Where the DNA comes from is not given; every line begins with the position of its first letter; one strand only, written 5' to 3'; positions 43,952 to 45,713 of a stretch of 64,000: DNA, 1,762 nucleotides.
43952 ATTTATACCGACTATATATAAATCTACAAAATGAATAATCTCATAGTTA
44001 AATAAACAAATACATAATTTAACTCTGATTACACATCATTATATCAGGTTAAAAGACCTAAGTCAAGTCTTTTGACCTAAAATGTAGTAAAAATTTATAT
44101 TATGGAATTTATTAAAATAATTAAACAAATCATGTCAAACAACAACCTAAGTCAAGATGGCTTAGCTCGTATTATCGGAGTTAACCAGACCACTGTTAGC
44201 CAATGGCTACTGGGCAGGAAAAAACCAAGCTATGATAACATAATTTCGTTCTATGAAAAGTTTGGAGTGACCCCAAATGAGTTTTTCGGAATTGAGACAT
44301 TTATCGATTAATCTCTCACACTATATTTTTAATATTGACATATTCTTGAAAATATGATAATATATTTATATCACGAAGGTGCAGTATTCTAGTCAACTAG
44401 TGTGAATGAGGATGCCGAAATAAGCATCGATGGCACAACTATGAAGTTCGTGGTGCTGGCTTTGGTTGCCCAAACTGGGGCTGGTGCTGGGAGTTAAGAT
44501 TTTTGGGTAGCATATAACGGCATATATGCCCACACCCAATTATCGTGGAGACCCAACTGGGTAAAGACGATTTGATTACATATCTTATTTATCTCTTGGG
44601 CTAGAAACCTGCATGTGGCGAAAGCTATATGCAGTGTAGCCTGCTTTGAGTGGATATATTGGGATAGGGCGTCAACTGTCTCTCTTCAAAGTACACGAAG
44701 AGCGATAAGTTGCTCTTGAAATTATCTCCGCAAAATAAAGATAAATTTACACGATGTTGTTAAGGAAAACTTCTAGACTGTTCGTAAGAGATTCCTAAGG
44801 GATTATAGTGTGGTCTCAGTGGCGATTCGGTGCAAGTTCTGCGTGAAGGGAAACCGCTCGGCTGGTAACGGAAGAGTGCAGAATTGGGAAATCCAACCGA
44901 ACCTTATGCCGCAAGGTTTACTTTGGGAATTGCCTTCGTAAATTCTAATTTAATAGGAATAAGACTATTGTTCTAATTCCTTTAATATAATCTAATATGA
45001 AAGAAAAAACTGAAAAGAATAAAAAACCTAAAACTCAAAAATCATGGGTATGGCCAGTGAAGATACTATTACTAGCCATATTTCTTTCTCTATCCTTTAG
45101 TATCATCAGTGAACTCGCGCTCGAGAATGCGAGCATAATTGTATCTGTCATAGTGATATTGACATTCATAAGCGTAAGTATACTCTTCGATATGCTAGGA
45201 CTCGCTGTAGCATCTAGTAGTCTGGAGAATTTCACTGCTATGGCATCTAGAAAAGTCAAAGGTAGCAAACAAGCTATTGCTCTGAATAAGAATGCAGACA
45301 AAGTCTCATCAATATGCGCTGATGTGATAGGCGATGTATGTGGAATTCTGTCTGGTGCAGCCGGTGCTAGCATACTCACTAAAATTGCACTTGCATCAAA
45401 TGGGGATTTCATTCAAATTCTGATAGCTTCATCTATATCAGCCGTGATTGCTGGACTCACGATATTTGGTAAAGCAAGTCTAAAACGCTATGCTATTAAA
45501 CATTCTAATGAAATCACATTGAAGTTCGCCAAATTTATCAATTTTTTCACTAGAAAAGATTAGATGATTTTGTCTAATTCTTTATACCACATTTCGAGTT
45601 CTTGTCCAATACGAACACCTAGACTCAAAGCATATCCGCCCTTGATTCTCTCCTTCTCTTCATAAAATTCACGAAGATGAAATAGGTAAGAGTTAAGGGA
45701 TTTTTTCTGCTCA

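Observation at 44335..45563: A 575-nt ornate non-coding RNA with its own consensus promoter, followed by a 4-TM protein gene: OLE/oapA-like, or a new large RNA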

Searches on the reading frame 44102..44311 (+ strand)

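Call 4: search_protein_families(library=pfam, proteins=[window:44102-44311:+], max_evalue=0.01)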
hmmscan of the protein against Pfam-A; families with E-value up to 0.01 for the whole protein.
window:44102-44311:+ (69 aa): 9 families
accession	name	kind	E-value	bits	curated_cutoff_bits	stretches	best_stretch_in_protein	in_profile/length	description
PF12844.13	HTH_19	-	4.3e-10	39.8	30.2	1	6-62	3-59/64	Helix-turn-helix domain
PF01381.28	HTH_3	-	5.6e-10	39.5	23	1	7-61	1-55/55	Helix-turn-helix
PF04814.19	HNF-1_N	-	1.9e-05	25.6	29.7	1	5-37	124-156/175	Hepatocyte nuclear factor 1 (HNF-1), N terminus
PF13560.12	HTH_31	-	4.9e-05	24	27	1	12-60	11-60/64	Helix-turn-helix domain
PF04218.19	CENP-B_N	-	0.00032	20.7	21.2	1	4-36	13-43/53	CENP-B N-terminal DNA-binding domain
PF13443.12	HTH_26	-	0.00042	21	22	1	7-65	2-61/63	Cro/C1-type HTH DNA-binding domain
PF13412.12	HTH_24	-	0.0008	19.4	21.9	1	4-33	6-35/48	Winged helix-turn-helix DNA-binding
PF15943.11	YdaS_toxin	-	0.00098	19.3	30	1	17-41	10-34/65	Bacterial toxin YdaS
PF13518.12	HTH_28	-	0.0025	18.3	25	1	4-36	3-33/52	Helix-turn-helix domain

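Call 5: search_protein_families(library=ncbifam, proteins=[window:44102-44311:+], max_evalue=0.01)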
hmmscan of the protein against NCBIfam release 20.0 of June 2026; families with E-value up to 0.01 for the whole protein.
window:44102-44311:+ (69 aa): 5 families
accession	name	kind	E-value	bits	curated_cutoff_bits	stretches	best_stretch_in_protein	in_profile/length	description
NF041951.1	phage_RstR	subfamily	1.3e-06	28.6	80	1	1-58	1-58/108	RstR family transcriptional repressor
NF007271.0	PRK09726.1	equivalog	0.00036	20.5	79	1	6-35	16-45/88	type II toxin-antitoxin system antitoxin HipB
NF007257.0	PRK09706.1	subfamily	0.0013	18.5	101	1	12-52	15-55/135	transcriptional repressor DicA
NF038310.1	lysogeny_AimR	equivalog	0.0017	17.5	70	1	7-48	1-42/365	AimR family lysis-lysogeny pheromone receptor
NF007481.0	PRK10072.1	equivalog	0.0022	18.4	110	1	7-44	38-75/96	HTH-type transcriptional regulator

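Call 58: search_protein_families(library=padloc, proteins=[window:44102-44311:+], max_evalue=0.001)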
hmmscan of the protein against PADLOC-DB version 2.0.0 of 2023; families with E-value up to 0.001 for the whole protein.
window:44102-44311:+ (69 aa): 10 families
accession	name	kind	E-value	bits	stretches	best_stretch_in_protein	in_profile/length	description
PDLC03665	Control_protein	-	7.2e-06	24.2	1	3-62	9-69/77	control protein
PDLC03951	RmrA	-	1.2e-05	22.4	1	7-61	13-67/400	-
PDLC03948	RmrA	-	1.9e-05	21.7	1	9-63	15-68/397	-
PDLC03952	RmrA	-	0.00011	19.1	1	13-63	33-82/395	-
PDLC03956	RmrA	-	0.00013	19.2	1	15-62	22-68/399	-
PDLC03954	RmrA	-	0.0002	18.4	1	7-61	15-69/380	-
PDLC02926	HTH_VI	-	0.00022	19.5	1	5-58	4-57/92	-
PDLC04762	PDC-M64C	-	0.00028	18.9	1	4-53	29-78/97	-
PDLC03947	RmrA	-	0.00042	17.2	1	8-62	17-70/383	-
PDLC03955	RmrA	-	0.00053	17.3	1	15-65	33-82/371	-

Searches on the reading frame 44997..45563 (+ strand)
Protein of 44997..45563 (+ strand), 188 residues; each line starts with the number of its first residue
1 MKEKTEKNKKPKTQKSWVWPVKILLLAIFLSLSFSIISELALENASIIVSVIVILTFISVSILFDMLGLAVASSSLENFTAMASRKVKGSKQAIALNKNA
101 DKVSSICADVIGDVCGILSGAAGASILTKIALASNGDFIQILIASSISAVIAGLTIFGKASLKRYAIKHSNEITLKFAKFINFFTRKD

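Call 4: search_protein_families(library=pfam, proteins=[window:44997-45563:+], max_evalue=0.01)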
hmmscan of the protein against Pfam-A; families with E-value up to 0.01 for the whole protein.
window:44997-45563:+ (188 aa): 1 family
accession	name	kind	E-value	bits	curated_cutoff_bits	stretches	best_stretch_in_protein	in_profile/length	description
PF01595.25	CNNM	-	0.0062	16.7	28.4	0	53-185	2-128/181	Cyclin M transmembrane N-terminal domain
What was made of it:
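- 44997..45563 (+): oapA, encoding the 188-aa OLE-associated protein A. It has four TM helices (about 18-42, 47-73, 100-133 and 138-168). The DVIGD motif at residues 109-113 is encoded at 45321..45335. Call 4: CNNM at 16.7 bits, below the 28.4-bit cut-off.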

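Call 5: search_protein_families(library=ncbifam, proteins=[window:44997-45563:+], max_evalue=0.01)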
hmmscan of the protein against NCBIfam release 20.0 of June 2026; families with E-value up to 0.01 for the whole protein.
window:44997-45563:+ (188 aa): 0 families

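Call 8: find_homologous_proteins(query=window:44997-45563:+)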
Query window:44997-45563:+ (188 aa): 717 proteins with E <= 0.001 among 1187 candidates; the best 120 are listed.
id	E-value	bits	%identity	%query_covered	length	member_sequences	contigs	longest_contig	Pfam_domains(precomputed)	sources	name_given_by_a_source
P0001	1.1e-106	372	100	100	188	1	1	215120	-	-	-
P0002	2.3e-93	328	91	92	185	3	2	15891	-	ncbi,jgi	-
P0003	9.5e-84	297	80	97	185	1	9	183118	PF01595.26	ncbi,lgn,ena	-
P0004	5.6e-79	282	73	97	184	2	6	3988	PF01595.26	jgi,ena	-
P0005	4.1e-77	276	73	99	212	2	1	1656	-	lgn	-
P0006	9.3e-77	274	73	99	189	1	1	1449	PF01595.26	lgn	-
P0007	1.7e-76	274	75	92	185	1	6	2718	-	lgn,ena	-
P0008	3.9e-75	269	77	91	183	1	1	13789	PF01595.26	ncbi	-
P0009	1.0e-74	268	72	93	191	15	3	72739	PF01595.26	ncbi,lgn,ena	-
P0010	1.6e-74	267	82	89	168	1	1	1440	-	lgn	-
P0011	1.8e-74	267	70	91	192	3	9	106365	-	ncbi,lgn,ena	-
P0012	2.2e-74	267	75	97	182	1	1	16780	PF01595.26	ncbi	-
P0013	3.0e-74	266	72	91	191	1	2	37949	-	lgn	-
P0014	3.6e-74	266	73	93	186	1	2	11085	-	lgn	-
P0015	7.0e-74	265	74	92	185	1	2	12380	-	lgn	-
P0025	4.8e-73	262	71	97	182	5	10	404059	PF01595.26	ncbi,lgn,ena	-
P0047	4.9e-69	249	74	90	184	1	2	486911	PF01595.26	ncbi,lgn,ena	-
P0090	3.0e-65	237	62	99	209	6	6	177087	PF01595.26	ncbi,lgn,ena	-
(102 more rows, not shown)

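Call 9: search_solved_structures(query=window:44997-45563:+, max_evalue=1, show_alignments=2)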
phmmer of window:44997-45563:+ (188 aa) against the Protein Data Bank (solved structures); distinct sequences matched with E-value up to 1: 2.
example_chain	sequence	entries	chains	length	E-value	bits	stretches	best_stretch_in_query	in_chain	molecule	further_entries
7m1t_A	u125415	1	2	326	0.0038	20.4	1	47-186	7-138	Hemolysin, contains CBS domains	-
7m1u_A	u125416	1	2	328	0.004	20.3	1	47-186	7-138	Hemolysin, contains CBS domains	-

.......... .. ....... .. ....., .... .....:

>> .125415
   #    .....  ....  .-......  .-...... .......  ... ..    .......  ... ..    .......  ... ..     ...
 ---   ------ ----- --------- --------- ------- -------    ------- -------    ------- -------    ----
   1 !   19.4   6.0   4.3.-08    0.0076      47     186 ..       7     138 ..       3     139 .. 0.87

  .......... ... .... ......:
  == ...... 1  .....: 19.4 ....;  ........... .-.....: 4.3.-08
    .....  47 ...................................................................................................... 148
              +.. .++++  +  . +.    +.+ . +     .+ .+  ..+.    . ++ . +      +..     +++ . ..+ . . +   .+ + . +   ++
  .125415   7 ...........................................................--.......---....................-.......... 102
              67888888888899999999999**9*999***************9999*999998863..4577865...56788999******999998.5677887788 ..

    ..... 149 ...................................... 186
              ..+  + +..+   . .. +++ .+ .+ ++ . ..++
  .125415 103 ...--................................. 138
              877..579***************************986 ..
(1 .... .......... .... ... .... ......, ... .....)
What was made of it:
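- On OapA: Call 9: 7m1t/7m1u at E 0.004.
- Tried and rejected: It found no solved OapA, only CorB (call 9).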

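Call 17: find_related_loci(query=window:44997-45563:+, collection=genome_contigs, flank=6000)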
Query window:44997-45563:+ (188 aa) in genome_contigs; peptide patterns used: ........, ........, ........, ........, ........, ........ (x = any residue, [..] = any of these).
274 stretches matched a pattern; 7 encode a relative of the query (tblastn E <= 1e-3); 7 distinct loci.
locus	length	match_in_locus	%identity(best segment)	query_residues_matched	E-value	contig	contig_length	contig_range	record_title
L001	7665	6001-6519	91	16-188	5e-100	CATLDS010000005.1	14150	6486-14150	MAG TPA_asm: uncultured Christensenellaceae bacterium isolate MGG12687_1680015473 genome assembly, contig: ERR3199691_25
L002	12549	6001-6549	80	6-188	1e-86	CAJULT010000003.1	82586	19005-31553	MAG TPA_asm: uncultured Christensenellaceae bacterium isolate MGBC157384 genome assembly, contig: MGBC157384.3, whole ge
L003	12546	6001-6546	73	6-188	9e-84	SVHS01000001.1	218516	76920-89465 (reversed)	MAG: Clostridiales bacterium isolate SIG390 NODE_807_length_218516_cov_2.999538, whole genome shotgun sequence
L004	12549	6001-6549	68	1-187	7e-71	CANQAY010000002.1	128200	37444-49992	MAG: uncultured Clostridia bacterium isolate Lapin-002__bin66 genome assembly, contig: Lapin-002__NODE_137_length_128200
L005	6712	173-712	71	4-187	1e-70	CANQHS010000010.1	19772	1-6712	MAG: uncultured Clostridia bacterium isolate Lapin-027__bin86 genome assembly, contig: Lapin-027__NODE_2463_length_19772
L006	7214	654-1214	73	1-188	2e-85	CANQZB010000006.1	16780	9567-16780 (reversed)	MAG: uncultured Clostridia bacterium isolate Lapin-014__bin9 genome assembly, contig: Lapin-014__NODE_2852_length_16780_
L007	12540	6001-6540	66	6-188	9e-74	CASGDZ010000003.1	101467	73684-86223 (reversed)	uncultured Christensenella sp. isolate O16_L3_313313_idba_bin.1 genome assembly, contig: O16_L3_313313_idba_bin.1.fa_sca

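Call 25: find_encoding_contigs(protein=P0025, flank=3000, max_places=2)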
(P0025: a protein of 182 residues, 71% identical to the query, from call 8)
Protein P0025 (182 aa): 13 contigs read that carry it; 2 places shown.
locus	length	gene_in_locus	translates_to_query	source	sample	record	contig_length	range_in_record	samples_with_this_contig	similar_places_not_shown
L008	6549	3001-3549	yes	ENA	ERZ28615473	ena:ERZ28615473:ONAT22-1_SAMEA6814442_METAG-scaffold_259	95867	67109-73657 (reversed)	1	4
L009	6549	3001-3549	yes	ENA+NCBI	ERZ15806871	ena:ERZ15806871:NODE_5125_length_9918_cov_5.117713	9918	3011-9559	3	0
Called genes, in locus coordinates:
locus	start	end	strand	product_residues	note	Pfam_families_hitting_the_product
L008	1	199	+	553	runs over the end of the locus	PF00749:tRNA-synt_1c, PF19269:Anticodon_2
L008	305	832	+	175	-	-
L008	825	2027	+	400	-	PF00753:Lactamase_B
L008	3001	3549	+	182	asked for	PF01595:CNNM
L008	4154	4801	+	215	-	-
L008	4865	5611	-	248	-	PF02673:BacA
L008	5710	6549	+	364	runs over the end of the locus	PF01926:MMR_HSR1, PF02421:FeoB_N, PF06071:YchF-GTPase_C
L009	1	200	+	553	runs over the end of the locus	PF00749:tRNA-synt_1c, PF19269:Anticodon_2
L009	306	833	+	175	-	-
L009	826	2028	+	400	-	PF00753:Lactamase_B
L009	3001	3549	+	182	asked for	PF01595:CNNM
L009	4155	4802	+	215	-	-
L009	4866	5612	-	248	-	PF02673:BacA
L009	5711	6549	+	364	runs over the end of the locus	PF01926:MMR_HSR1, PF02421:FeoB_N, PF06071:YchF-GTPase_C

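Call 26: find_encoding_contigs(protein=P0047, flank=3000, max_places=2)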
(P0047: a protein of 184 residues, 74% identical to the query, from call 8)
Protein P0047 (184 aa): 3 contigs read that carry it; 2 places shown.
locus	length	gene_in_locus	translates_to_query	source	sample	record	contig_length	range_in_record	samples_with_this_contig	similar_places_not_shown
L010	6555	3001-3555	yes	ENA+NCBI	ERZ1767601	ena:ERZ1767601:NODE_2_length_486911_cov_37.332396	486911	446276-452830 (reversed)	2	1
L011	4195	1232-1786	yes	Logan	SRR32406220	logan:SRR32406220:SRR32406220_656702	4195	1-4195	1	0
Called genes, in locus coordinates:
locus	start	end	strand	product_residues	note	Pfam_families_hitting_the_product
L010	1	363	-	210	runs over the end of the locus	-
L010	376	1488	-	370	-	PF01926:MMR_HSR1, PF02421:FeoB_N, PF06071:YchF-GTPase_C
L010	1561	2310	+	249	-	PF02673:BacA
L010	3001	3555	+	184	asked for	PF01595:CNNM (weak)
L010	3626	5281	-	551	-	PF00749:tRNA-synt_1c, PF19269:Anticodon_2 (weak)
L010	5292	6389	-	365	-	-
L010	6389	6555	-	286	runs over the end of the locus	-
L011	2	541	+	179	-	?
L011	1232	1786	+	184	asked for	PF01595:CNNM (weak)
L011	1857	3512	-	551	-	PF00749:tRNA-synt_1c, PF19269:Anticodon_2 (weak)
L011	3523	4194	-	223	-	?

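Call 27: find_encoding_contigs(protein=P0090, flank=3000, max_places=2)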
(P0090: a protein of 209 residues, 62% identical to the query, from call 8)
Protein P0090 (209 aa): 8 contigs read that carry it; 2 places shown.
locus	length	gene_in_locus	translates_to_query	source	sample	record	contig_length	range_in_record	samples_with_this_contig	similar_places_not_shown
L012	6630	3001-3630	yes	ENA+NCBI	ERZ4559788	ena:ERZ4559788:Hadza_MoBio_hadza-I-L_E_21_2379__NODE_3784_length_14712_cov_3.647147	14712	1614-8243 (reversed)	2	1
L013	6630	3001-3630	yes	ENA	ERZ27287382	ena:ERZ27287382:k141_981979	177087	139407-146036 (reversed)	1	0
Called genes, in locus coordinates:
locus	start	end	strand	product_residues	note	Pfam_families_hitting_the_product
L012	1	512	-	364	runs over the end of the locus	PF01926:MMR_HSR1, PF02421:FeoB_N, PF06071:YchF-GTPase_C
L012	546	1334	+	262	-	PF02673:BacA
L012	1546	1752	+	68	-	PF12844:HTH_19, PF01381:HTH_3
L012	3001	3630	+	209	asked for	PF01595:CNNM (weak)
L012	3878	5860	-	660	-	PF04851:ResIII, PF00270:DEAD (faint), PF17757:UvrB_inter, PF27431:UvrB_3rd, PF00271:Helicase_C, PF12344:UvrB, PF02151:UVR (weak)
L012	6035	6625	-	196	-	-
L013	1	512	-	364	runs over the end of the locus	PF01926:MMR_HSR1, PF02421:FeoB_N, PF06071:YchF-GTPase_C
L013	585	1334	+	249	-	PF02673:BacA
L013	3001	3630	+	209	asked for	PF01595:CNNM (weak)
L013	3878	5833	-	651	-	PF00270:DEAD (faint), PF04851:ResIII, PF17757:UvrB_inter, PF27431:UvrB_3rd, PF00271:Helicase_C, PF12344:UvrB, PF02151:UVR (weak)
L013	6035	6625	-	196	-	-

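Call 28: find_encoding_contigs(protein=P0009, flank=3000, max_places=2)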
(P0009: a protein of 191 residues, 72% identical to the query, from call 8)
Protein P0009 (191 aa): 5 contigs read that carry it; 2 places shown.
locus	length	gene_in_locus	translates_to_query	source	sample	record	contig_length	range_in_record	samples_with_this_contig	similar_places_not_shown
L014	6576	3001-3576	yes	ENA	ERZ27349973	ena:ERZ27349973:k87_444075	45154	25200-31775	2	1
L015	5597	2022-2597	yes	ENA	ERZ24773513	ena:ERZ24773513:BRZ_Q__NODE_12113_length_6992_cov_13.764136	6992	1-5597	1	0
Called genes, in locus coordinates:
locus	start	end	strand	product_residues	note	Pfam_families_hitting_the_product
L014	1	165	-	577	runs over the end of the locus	PF13231:PMT_2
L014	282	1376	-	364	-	PF01926:MMR_HSR1, PF02421:FeoB_N, PF06071:YchF-GTPase_C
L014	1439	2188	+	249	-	PF02673:BacA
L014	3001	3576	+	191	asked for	PF01595:CNNM (weak)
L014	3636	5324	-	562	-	PF00664:ABC_membrane, PF00005:ABC_tran, PF13304:AAA_21 (faint), PF02463:SMC_N (weak)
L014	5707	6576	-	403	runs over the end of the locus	PF00753:Lactamase_B (weak)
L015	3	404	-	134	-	?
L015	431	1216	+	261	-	PF02673:BacA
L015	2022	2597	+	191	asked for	PF01595:CNNM (weak)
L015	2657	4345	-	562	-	PF00664:ABC_membrane, PF02463:SMC_N (weak), PF00005:ABC_tran, PF13304:AAA_21 (faint)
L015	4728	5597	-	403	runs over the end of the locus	PF00753:Lactamase_B (weak)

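Call 47: predict_structure(alignment_id=A3)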
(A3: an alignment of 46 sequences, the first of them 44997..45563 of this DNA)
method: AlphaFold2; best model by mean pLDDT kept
length: 188 residues; sequences in the alignment: 46
mean_pLDDT: 79.8   pTM: 0.69
mean pLDDT of the five models: 79.8, 78.9, 78.7, 77.5, 73.5
residues with pLDDT >= 90: 12; 70-90: 152; 50-70: 14; < 50: 10
segments of 3 or more residues with pLDDT < 50: 1-10
pLDDT, mean of each block of 10 residues (from residue 1): 41 66 86 79 70 84 89 90 87 89 87 84 75 75 81 84 88 89 73
secondary structure, 60 per line:
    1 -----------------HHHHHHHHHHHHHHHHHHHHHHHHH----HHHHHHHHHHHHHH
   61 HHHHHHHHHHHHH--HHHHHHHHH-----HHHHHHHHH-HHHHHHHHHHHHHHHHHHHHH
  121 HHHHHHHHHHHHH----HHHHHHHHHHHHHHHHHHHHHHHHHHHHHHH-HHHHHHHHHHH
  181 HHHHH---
elements in order: H18-42 H47-73 H76-84 H90-98 H100-133 H138-168 H170-185
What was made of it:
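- On OapA: Call 47: AF2 model (pLDDT 79.8) with long helices at 18-42, 47-73, 100-133 and 138-168.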

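Call 50: fold_search(model_id=the predicted structure, library=pdb)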
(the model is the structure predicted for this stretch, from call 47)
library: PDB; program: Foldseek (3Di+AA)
matches with E <= 10: 70; with E <= 0.001: 0
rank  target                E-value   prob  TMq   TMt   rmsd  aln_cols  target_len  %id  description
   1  7m1t_A                6.5e-03  1.00  0.50  0.31   4.5       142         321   21  Crystal structure of an archaeal CNNM, MtCorB, with C-terminal deletion in complex with Mg2+-ATP (released 2021-06-16)
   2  7m1t_B                8.3e-03  1.00  0.38  0.26   7.0       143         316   18  Crystal structure of an archaeal CNNM, MtCorB, with C-terminal deletion in complex with Mg2+-ATP (released 2021-06-16)
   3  7m1u_B                7.5e-02  1.00  0.50  0.33   4.4       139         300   22  Crystal structure of an archaeal CNNM, MtCorB, R235L mutant with C-terminal deletion (released 2021-06-16)
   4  7m1u_A                9.1e-02  1.00  0.49  0.32   4.6       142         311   21  Crystal structure of an archaeal CNNM, MtCorB, R235L mutant with C-terminal deletion (released 2021-06-16)
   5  7cfg                  5.3e-01  0.99  0.51  0.60   3.8       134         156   15  Structure of the transmembrane domain of the bacterial CNNM/CorC family Mg2+ transporter in complex with Mg2+ (released 2021-02-24)
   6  4zvb_B                1.5e+00  0.14  0.23  0.27  18.9       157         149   13  Crystal structure of globin domain of the E. coli DosC - form II (ferrous) (released 2015-11-11)
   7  4zva_A                1.9e+00  0.13  0.23  0.28  18.9       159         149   11  Crystal structure of globin domain of the E. coli DosC - form I (ferric) (released 2015-11-11)
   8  4zvb_A                2.0e+00  0.12  0.23  0.27  19.1       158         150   12  Crystal structure of globin domain of the E. coli DosC - form II (ferrous) (released 2015-11-11)
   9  5o0t                  2.7e+00  0.12  0.26  0.24  15.2       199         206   14  CRYSTAL STRUCTURE OF TRANS-MEMBRANE DOMAIN OF Cylindrospermum stagnale NADPH-OXIDASE 5 (NOX5) (released 2017-06-28)
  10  9a72_A                2.7e+00  0.09  0.23  0.17  31.2       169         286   16  Integrative model of YFMS-CHEW by crosslinking MS and deep learning (released 2024-09-18)
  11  7z6m                  2.7e+00  0.06  0.17  0.14  17.4       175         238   16  Crystal structure of Zn2+-transporter BbZIP in a cadmium bound state (released 2022-08-10)
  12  3b5y_A                2.7e+00  0.06  0.17  0.07  18.2       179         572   16  Crystal Structure of MsbA from Salmonella typhimurium with AMPPNP (released 2007-12-04)
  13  3ogh_A                2.8e+00  0.08  0.17  0.21  16.3       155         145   19  Crystal structure of yciE protein from E. coli CFT073, a member of ferritine-like superfamily of diiron-containing fou (released 2010-09-15)
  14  6suo_B                2.9e+00  0.09  0.23  0.22  16.3       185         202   11  ERa_L536S (L536S/C381S/C471S,C530S) in complex with a tricyclic indole (compound 6) (released 2019-10-30)
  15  1qu7_B                2.9e+00  0.07  0.21  0.19  43.7       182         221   13  FOUR HELICAL-BUNDLE STRUCTURE OF THE CYTOPLASMIC DOMAIN OF A SERINE CHEMOTAXIS RECEPTOR (released 2000-07-12)
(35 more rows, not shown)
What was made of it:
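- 44997..45563 (+): Calls 9 and 50: the best PDB relatives are MtCorB 7m1t/7m1u and CorC 7cfg.
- On OapA: Call 50: Foldseek top hits 7m1t, 7m1u and 7cfg (TMq about 0.5).
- Closest known: MpfA/CorB/CorC. Same: The transmembrane fold is distantly related (calls 4, 9 and 50).
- Calls 4, 9 and 50: sub-threshold CNNM match, with MtCorB 7m1t/7m1u as the top sequence and fold matches.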
